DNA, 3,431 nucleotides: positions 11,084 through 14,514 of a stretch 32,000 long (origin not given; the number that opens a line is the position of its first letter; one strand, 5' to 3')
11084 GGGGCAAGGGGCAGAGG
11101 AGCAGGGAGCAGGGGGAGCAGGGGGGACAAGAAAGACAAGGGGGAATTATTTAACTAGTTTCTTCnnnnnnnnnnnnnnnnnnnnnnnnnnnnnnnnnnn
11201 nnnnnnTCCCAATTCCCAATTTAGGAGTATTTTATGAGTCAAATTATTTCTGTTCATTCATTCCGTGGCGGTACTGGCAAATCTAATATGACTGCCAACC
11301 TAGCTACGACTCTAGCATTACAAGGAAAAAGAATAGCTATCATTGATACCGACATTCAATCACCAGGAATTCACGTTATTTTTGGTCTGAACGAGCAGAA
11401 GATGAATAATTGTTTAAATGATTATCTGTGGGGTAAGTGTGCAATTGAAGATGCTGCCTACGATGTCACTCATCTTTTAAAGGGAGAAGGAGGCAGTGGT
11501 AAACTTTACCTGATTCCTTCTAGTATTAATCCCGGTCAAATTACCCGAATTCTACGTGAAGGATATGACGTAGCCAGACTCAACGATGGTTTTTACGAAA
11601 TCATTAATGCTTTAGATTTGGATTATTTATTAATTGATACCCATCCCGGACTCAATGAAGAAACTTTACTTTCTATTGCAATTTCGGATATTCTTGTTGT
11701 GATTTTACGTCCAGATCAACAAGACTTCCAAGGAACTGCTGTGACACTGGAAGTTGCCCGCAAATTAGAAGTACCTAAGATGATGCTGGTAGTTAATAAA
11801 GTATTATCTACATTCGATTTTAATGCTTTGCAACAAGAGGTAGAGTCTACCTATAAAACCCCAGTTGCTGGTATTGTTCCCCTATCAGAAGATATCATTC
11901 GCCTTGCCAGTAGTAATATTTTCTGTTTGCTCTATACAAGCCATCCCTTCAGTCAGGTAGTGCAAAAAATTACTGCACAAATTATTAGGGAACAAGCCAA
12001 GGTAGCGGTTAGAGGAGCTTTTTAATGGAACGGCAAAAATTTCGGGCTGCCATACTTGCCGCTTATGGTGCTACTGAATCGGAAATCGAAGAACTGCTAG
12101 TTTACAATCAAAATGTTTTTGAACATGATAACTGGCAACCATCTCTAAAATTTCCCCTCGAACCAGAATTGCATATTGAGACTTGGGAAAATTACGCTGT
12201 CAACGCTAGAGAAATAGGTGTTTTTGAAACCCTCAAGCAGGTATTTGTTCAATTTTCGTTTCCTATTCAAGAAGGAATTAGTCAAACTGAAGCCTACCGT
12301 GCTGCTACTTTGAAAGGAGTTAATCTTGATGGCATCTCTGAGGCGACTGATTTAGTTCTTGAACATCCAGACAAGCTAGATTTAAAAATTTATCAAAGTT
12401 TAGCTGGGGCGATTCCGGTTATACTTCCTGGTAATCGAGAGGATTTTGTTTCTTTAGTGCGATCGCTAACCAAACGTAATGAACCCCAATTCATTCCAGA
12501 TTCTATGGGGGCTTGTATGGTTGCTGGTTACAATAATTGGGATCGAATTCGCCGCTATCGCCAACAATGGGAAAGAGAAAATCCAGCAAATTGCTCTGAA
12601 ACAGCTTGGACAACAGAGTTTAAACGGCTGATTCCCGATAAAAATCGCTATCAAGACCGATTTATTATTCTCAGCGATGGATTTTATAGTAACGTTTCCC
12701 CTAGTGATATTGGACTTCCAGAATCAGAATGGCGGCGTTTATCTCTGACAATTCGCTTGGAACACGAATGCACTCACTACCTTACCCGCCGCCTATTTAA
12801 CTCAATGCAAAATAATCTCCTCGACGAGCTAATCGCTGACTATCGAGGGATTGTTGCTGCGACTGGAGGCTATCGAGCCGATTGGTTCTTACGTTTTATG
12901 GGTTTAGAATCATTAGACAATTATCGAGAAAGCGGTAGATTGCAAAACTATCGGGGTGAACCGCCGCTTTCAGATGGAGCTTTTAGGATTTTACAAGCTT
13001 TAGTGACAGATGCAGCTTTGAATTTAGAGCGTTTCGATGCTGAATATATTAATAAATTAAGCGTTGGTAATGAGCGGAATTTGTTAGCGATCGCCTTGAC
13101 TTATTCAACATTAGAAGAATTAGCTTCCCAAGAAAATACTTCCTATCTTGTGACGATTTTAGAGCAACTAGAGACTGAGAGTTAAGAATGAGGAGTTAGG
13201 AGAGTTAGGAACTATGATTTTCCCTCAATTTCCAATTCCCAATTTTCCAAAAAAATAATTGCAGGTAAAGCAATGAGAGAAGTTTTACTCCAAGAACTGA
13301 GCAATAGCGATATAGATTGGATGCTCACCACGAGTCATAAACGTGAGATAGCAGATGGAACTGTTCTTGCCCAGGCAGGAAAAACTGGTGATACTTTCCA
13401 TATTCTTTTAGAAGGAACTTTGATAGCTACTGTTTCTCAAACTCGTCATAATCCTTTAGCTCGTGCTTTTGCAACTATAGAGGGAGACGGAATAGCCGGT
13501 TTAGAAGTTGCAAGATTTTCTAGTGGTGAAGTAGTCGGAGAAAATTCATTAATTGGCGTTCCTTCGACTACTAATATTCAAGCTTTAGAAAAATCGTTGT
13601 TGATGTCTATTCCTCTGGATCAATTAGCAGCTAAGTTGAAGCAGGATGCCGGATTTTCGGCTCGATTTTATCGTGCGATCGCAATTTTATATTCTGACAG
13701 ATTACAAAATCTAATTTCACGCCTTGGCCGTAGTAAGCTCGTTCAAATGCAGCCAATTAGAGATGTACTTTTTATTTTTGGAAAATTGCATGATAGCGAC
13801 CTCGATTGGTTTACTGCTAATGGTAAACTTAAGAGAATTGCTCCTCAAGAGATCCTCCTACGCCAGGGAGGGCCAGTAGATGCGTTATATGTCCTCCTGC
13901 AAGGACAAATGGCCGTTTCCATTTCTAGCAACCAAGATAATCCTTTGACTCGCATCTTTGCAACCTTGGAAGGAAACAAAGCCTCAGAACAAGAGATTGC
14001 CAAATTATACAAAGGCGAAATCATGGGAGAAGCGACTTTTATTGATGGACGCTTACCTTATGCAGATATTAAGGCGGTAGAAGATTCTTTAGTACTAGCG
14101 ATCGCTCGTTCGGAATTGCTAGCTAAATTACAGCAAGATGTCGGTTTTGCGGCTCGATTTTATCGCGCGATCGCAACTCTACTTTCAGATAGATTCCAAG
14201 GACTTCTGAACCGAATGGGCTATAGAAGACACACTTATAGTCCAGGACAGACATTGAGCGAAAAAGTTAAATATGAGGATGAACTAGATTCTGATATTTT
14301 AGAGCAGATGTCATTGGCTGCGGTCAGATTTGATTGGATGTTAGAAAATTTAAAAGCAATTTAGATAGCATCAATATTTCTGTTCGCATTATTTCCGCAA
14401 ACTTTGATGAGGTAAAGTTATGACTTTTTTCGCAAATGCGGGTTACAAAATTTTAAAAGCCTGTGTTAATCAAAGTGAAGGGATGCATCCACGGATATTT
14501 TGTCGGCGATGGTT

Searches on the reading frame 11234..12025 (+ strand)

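Call 22: search_protein_families(library=pfam, proteins=[window:11234-12025:+], max_evalue=0.001)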
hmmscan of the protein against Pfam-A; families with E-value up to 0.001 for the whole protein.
window:11234-12025:+ (263 aa): 8 families
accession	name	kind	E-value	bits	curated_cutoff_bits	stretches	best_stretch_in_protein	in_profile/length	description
PF10609.15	ParA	-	1.3e-18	67.8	27.1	2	2-59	3-60/246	NUBPL iron-transfer P-loop NTPase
PF13614.12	AAA_31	-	3.9e-18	66.4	27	1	3-176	2-165/177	AAA domain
PF01656.29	CbiA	-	5.9e-18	65.5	25.4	1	5-228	1-122/125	CobQ/CobB/MinD/ParA nucleotide binding domain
PF07015.17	VirC1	-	6.6e-07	29.3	24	0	3-44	2-43/231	VirC1 protein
PF06564.18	CBP_BcsQ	-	5e-05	23.4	21.3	1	3-39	2-38/234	Cellulose biosynthesis protein BcsQ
PF09140.17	MipZ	-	5.4e-05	23.1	20.7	1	4-48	2-46/262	ATPase MipZ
PF13500.12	AAA_26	-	0.00067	20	27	0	155-222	132-195/198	AAA domain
PF00142.24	Fer4_NifH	-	0.00089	19.2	25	0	11-51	8-48/271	4Fe-4S iron sulfur cluster binding proteins, NifH/frxC family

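Call 37: search_protein_families(library=ncbifam, proteins=[window:11234-12025:+], max_evalue=0.001)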
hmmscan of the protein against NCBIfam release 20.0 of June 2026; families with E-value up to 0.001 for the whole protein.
window:11234-12025:+ (263 aa): 24 families
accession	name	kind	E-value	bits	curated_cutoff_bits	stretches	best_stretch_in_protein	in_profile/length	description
TIGR01969.1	minD_arch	subfamily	5e-31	107.8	201.75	1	4-259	2-239/251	cell division ATPase MinD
NF047398.1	AAA_KGGVGR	domain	1.1e-20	74.7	90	1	3-172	3-186/190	KGGVGR-motif variant AAA ATPase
NF041136.1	MrpORP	equivalog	2e-16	60.2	450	1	3-59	6-62/365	iron-sulfur cluster carrier protein MrpORP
TIGR01968.1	minD_bact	equivalog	3.6e-16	59.3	212.9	1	3-252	2-238/261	septum site-determining protein MinD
NF041546.1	ParA_partition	equivalog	1.7e-14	53.9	180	2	4-43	1-40/203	ParA family partition ATPase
NF008669.0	PRK11670.1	equivalog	4.9e-11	42.1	348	1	3-57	108-162/369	iron-sulfur cluster carrier protein ApbC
TIGR01007.1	eps_fam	subfamily_domain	5.2e-11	42.5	108.05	1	4-78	19-91/204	polysaccharide biosynthesis tyrosine autokinase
TIGR03453.1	partition_RepA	equivalog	5.2e-11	42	348.45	1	3-177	105-283/387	plasmid partitioning protein RepA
NF008079.0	PRK10818.1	equivalog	6.2e-10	38.9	508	1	1-161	1-146/270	septum site-determining protein MinD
TIGR03371.1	cellulose_yhjQ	equivalog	2.5e-09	37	157.85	1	3-74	2-76/246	cellulose biosynthesis protein BcsQ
NF040564.1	SCO2523_fam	equivalog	6.3e-09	35.5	200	1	7-104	5-110/305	SCO2523 family variant P-loop protein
NF010443.0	PRK13869.1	subfamily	1.6e-08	33.8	446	1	3-177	122-300/405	plasmid-partitioning protein RepA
TIGR03018.1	pepcterm_TyrKin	hypoth_equivalog_domain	3.9e-08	32.9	230.65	1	3-157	36-179/207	XrtA-associated tyrosine autokinase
NF010423.0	PRK13849.1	equivalog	1.1e-07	31.5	313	1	3-44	2-43/231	conjugal transfer ATPase VirC1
TIGR03029.1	EpsG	equivalog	2.7e-07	30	313.8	1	3-72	104-170/274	chain length determinant protein tyrosine kinase EpsG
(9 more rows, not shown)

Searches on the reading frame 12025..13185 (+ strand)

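Call 22: search_protein_families(library=pfam, proteins=[window:12025-13185:+], max_evalue=0.001)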
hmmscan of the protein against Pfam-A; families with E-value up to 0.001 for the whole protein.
window:12025-13185:+ (386 aa): 1 family
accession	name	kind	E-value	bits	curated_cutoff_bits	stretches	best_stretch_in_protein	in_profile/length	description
PF22541.2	DUF7005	-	7.1e-172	571.7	27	1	10-370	2-361/361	Family of unknown function (DUF7005)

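Call 37: search_protein_families(library=ncbifam, proteins=[window:12025-13185:+], max_evalue=0.001)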
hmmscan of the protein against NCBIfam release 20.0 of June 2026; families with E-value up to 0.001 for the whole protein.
window:12025-13185:+ (386 aa): 0 families

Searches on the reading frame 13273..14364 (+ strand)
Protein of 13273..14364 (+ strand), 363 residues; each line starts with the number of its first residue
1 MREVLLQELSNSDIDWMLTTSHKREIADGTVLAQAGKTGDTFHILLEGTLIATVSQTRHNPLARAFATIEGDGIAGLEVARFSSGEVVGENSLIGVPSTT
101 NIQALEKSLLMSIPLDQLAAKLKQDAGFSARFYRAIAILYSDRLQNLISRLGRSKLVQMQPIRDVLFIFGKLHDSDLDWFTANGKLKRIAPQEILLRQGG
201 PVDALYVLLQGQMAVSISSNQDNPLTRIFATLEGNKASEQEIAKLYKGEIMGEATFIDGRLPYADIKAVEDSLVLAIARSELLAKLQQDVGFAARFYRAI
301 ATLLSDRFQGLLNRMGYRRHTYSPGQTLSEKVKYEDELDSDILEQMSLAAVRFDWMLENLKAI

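Call 22: search_protein_families(library=pfam, proteins=[window:13273-14364:+], max_evalue=0.001)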
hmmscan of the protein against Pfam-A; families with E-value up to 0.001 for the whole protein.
window:13273-14364:+ (363 aa): 1 family
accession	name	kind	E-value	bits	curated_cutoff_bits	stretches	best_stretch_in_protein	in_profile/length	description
PF00027.35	cNMP_binding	-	3e-24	85.2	27.5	2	187-289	2-89/89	Cyclic nucleotide-binding domain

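Call 37: search_protein_families(library=ncbifam, proteins=[window:13273-14364:+], max_evalue=0.001)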
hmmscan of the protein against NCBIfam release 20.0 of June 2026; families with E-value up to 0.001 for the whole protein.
window:13273-14364:+ (363 aa): 5 families
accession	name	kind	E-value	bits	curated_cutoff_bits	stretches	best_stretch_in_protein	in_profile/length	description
TIGR03896.1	cyc_nuc_ocin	subfamily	3.4e-101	338.8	161.05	1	14-359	1-316/317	bacteriocin-type transport-associated protein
NF006901.0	PRK09392.1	equivalog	4.2e-10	39.4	211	0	166-222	12-68/236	transcriptional activator FtrB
NF050815.1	TransActFtrBCaul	equivalog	2.4e-08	33.5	300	0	8-144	19-140/251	transcriptional activator FtrB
NF008732.0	PRK11753.1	equivalog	7e-08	32.2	266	0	173-225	12-64/214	cAMP-activated global transcriptional regulator CRP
NF007707.0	PRK10402.1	subfamily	5.5e-05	22.9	180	0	82-132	77-128/226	transcriptional regulator YeiL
